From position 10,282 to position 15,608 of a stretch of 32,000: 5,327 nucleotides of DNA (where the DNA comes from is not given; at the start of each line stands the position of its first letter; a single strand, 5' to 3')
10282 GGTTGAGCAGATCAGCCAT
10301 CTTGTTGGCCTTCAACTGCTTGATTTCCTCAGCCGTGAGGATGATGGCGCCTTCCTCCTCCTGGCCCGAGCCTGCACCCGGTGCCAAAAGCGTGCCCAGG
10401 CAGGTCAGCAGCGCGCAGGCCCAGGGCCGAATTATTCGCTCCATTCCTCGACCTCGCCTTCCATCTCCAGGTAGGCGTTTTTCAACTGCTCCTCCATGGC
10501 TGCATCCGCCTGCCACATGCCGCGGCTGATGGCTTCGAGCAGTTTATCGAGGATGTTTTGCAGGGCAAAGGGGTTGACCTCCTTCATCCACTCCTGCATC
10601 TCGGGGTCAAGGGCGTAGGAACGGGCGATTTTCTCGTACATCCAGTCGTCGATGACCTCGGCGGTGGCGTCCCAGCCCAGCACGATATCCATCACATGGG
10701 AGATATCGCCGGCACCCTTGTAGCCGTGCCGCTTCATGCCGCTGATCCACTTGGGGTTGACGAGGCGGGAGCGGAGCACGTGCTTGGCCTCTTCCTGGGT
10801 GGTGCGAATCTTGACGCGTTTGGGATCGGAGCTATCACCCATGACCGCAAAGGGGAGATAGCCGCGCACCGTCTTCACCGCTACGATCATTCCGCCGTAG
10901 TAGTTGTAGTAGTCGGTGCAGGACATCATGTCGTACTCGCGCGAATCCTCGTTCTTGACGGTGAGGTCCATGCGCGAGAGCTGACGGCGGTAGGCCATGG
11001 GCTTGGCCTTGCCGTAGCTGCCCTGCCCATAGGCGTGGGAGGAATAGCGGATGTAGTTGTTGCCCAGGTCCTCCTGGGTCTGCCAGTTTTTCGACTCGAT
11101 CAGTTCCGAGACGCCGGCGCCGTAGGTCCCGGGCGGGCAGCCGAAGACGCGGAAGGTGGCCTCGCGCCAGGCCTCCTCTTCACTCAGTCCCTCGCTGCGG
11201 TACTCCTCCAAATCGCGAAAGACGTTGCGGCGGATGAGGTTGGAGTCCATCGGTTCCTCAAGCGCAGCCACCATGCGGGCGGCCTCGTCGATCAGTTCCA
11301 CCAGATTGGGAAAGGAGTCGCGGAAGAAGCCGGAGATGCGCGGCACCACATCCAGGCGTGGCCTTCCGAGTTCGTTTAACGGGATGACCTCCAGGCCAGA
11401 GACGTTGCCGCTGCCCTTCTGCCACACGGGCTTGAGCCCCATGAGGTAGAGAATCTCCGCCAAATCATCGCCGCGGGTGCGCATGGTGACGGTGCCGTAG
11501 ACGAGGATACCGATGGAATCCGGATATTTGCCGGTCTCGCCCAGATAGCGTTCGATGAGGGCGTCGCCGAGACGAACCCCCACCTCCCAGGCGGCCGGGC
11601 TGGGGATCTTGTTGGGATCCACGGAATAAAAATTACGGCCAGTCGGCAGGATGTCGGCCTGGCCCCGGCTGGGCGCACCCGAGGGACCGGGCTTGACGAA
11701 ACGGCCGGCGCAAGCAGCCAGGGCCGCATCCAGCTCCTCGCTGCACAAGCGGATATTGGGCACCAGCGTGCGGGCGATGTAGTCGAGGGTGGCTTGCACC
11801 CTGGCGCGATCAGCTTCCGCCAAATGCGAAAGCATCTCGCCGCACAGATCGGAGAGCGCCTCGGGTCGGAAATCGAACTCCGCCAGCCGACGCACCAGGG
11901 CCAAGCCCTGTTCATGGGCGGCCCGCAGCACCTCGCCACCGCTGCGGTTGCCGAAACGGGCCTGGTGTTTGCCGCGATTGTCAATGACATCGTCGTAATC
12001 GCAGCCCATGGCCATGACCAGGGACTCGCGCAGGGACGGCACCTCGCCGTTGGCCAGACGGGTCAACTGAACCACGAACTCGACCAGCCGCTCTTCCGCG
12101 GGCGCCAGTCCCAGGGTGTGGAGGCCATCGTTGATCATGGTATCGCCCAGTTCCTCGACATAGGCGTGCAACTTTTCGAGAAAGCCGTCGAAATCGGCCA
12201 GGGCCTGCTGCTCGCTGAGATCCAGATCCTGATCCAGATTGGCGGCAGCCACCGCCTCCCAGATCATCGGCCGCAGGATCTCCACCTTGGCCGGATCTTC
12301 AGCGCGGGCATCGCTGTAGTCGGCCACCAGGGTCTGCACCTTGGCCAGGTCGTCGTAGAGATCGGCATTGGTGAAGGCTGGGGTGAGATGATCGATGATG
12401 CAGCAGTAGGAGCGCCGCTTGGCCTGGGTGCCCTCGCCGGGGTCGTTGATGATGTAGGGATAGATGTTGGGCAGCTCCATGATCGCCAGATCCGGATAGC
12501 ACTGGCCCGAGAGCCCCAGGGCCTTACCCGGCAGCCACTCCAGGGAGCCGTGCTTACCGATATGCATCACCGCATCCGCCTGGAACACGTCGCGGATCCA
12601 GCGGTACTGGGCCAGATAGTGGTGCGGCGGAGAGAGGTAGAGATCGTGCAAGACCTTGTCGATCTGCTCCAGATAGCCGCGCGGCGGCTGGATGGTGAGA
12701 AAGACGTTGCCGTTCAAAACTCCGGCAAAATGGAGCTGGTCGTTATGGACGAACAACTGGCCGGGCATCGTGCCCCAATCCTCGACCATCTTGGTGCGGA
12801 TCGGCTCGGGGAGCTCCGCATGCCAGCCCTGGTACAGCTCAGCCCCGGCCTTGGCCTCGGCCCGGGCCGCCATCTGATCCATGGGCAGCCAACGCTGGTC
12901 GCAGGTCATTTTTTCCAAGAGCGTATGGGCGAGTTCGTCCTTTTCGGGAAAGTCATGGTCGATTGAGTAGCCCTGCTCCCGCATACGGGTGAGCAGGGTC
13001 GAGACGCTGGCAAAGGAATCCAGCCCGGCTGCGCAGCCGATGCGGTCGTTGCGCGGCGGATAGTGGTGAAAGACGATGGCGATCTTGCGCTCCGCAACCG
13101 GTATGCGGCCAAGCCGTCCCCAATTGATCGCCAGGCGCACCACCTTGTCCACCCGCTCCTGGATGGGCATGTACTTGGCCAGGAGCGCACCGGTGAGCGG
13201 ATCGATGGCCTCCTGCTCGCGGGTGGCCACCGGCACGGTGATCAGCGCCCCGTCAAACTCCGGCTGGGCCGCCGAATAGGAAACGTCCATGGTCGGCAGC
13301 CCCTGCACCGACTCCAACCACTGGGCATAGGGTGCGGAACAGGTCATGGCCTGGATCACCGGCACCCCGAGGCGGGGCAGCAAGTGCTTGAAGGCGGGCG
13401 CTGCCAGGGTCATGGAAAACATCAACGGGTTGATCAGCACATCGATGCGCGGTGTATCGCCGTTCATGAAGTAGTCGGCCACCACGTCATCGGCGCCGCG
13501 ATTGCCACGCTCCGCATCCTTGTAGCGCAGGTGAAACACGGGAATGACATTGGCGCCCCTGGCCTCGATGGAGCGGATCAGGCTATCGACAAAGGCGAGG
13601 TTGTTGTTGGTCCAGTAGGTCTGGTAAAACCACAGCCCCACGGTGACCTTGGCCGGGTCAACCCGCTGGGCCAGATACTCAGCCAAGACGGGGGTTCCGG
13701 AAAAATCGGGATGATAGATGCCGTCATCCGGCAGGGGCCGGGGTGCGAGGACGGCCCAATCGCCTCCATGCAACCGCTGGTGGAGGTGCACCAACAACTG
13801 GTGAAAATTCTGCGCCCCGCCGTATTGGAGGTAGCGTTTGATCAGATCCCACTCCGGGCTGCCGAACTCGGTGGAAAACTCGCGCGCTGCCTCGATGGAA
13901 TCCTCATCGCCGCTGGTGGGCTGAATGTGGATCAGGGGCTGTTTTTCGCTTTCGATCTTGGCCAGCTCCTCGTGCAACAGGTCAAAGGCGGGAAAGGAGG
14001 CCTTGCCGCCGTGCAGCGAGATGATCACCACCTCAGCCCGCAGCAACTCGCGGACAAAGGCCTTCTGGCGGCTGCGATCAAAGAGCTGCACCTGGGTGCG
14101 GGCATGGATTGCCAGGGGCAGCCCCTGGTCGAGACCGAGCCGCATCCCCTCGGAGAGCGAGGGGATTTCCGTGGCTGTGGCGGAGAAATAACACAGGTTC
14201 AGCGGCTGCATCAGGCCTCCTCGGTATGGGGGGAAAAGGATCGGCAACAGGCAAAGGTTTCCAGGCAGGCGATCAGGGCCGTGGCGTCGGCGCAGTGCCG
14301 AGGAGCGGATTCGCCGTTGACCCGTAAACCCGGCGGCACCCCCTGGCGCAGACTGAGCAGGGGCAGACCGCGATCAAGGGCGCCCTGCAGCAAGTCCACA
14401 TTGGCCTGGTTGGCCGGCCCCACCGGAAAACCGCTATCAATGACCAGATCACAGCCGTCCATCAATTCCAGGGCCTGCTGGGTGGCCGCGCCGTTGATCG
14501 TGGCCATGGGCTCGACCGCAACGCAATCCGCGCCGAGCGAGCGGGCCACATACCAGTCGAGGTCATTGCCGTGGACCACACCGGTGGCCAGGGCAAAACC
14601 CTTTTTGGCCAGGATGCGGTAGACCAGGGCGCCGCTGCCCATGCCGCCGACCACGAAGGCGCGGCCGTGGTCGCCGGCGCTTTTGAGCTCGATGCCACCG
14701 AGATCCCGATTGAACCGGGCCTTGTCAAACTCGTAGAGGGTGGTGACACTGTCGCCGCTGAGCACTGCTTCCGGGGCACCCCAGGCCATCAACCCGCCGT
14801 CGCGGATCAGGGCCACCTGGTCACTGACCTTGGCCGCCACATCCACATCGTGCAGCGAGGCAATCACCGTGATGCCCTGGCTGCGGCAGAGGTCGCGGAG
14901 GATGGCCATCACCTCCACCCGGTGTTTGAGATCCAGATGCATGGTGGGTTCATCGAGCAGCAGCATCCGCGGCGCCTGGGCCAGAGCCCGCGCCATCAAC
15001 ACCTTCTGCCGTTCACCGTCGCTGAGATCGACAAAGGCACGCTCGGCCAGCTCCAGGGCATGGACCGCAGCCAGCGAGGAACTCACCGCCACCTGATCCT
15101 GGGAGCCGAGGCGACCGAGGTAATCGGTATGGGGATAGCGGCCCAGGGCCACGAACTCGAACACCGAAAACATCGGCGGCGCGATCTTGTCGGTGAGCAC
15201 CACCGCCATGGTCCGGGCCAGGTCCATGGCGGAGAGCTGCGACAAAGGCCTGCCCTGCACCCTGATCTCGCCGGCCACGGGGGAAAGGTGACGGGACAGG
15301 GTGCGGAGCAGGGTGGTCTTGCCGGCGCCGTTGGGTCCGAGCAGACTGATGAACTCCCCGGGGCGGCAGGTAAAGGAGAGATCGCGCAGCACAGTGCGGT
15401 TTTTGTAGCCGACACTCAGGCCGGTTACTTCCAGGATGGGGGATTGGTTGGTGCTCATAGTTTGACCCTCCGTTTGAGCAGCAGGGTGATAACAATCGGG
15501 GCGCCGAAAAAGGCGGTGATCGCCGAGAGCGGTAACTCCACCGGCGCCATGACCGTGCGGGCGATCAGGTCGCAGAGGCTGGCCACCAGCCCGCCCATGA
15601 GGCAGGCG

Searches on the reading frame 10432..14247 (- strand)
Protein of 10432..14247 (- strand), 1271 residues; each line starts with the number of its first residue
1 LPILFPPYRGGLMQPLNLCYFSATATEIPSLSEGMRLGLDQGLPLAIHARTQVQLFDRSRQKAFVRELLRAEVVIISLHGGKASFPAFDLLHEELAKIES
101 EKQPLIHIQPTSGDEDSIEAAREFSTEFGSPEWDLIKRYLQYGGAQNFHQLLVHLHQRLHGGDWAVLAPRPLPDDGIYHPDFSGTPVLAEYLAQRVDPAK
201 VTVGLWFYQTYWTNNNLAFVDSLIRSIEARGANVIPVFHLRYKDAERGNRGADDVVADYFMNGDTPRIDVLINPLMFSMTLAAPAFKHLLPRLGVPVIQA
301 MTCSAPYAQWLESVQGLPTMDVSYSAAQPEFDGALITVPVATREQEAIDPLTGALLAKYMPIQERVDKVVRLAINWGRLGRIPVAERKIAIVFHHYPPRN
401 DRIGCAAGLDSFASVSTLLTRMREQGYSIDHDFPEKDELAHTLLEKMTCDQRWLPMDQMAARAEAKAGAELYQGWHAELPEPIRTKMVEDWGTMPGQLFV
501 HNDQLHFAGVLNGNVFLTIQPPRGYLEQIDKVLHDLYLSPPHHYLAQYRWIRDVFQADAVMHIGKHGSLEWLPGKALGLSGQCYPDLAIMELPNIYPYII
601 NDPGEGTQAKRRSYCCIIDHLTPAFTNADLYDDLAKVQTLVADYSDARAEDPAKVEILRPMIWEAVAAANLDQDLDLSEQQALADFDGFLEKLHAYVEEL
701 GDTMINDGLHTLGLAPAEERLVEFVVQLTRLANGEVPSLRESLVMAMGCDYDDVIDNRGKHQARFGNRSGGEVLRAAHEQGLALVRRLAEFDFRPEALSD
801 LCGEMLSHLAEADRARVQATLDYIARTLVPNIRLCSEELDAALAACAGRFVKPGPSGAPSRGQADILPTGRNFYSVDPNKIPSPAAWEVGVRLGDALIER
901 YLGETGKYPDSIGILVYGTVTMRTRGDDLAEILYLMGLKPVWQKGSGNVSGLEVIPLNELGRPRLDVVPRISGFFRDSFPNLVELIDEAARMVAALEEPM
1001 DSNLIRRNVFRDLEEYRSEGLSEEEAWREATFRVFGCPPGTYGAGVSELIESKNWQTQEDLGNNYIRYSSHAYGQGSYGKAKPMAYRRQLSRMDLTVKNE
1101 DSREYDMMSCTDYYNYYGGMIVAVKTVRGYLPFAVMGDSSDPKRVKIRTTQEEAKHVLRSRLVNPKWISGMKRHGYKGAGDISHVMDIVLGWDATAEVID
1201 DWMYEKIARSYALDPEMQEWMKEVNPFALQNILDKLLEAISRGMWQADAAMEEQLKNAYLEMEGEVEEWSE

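Call 7: search_protein_families(library=pfam, proteins=[window:10432-14247:-], max_evalue=0.001)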
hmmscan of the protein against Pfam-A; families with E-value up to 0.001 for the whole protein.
window:10432-14247:- (1271 aa): 1 family
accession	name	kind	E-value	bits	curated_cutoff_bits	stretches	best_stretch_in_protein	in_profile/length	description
PF02514.21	CobN-Mg_chel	-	0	1312.1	24.5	1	138-1250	2-1088/1090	CobN/Magnesium Chelatase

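Call 50: search_solved_structures(query=window:10432-14211:-, max_evalue=0.00001, show_alignments=0)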
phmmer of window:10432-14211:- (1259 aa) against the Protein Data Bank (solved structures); distinct sequences matched with E-value up to 0.00001: 10.
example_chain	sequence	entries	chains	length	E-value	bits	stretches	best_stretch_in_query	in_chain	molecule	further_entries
7c6o_A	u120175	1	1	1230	6.6e-230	769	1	180-1255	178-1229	Cobalamin biosynthesis protein CobN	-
9uk9_A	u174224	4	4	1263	6.2e-210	702.9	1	3-1236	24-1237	Cobaltochelatase subunit CobN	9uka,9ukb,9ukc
4zhj_A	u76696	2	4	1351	3.4e-144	485.1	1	177-1255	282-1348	Mg-chelatase subunit ChlH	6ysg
6yt0_B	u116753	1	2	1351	9.2e-144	483.7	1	177-1255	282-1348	Mg-chelatase subunit ChlH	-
6ytj_AAA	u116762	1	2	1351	1.1e-143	483.4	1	177-1255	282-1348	Mg-chelatase subunit ChlH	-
6ytn_AAA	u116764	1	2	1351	4.7e-143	481.3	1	177-1255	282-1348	Mg-chelatase subunit ChlH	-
9d26_A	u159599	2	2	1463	6.3e-106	358.3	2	820-1248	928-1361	HmuS heme dechelatase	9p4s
9fpc_A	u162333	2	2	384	3.6e-92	312.8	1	866-1235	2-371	Cobn protein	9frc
6ys9_A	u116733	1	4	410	5.9e-73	249.1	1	853-1255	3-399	Magnesium-protoporphyrin methyltransferase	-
5ewu_A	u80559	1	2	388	1e-63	218.5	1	869-1255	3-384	Magnesium-chelatase subunit ChlH, chloroplastic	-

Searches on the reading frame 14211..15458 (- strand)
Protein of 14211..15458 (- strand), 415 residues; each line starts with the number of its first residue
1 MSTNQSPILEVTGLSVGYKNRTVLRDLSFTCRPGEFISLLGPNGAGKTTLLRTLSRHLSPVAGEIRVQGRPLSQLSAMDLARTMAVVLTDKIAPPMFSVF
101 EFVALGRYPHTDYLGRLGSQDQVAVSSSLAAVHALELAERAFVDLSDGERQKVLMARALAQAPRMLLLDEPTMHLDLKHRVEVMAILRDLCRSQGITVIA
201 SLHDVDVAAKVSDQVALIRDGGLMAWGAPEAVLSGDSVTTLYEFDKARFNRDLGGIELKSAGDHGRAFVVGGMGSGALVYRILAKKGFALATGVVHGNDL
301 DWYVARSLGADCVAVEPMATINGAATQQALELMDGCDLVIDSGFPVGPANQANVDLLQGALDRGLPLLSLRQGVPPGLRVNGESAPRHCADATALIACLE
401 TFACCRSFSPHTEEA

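Call 7: search_protein_families(library=pfam, proteins=[window:14211-15458:-], max_evalue=0.001)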
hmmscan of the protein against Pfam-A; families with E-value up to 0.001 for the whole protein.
window:14211-15458:- (415 aa): 5 families
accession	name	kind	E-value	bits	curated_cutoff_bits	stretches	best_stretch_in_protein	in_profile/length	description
PF00005.33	ABC_tran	-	4.8e-29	102.2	25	1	24-172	1-136/137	ABC transporter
PF13304.12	AAA_21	-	1.4e-09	38.9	27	1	133-201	226-296/304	AAA domain, putative AbiEii toxin, Type IV TA system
PF13191.12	AAA_16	-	0.00042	21.3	32.6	1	33-95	24-85/167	AAA ATPase domain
PF02463.25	SMC_N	-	0.0006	19.7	40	0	35-58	25-48/220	RecF/RecN/SMC N terminal domain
PF13401.12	AAA_22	-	0.00069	20.4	27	0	35-88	6-58/130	AAA domain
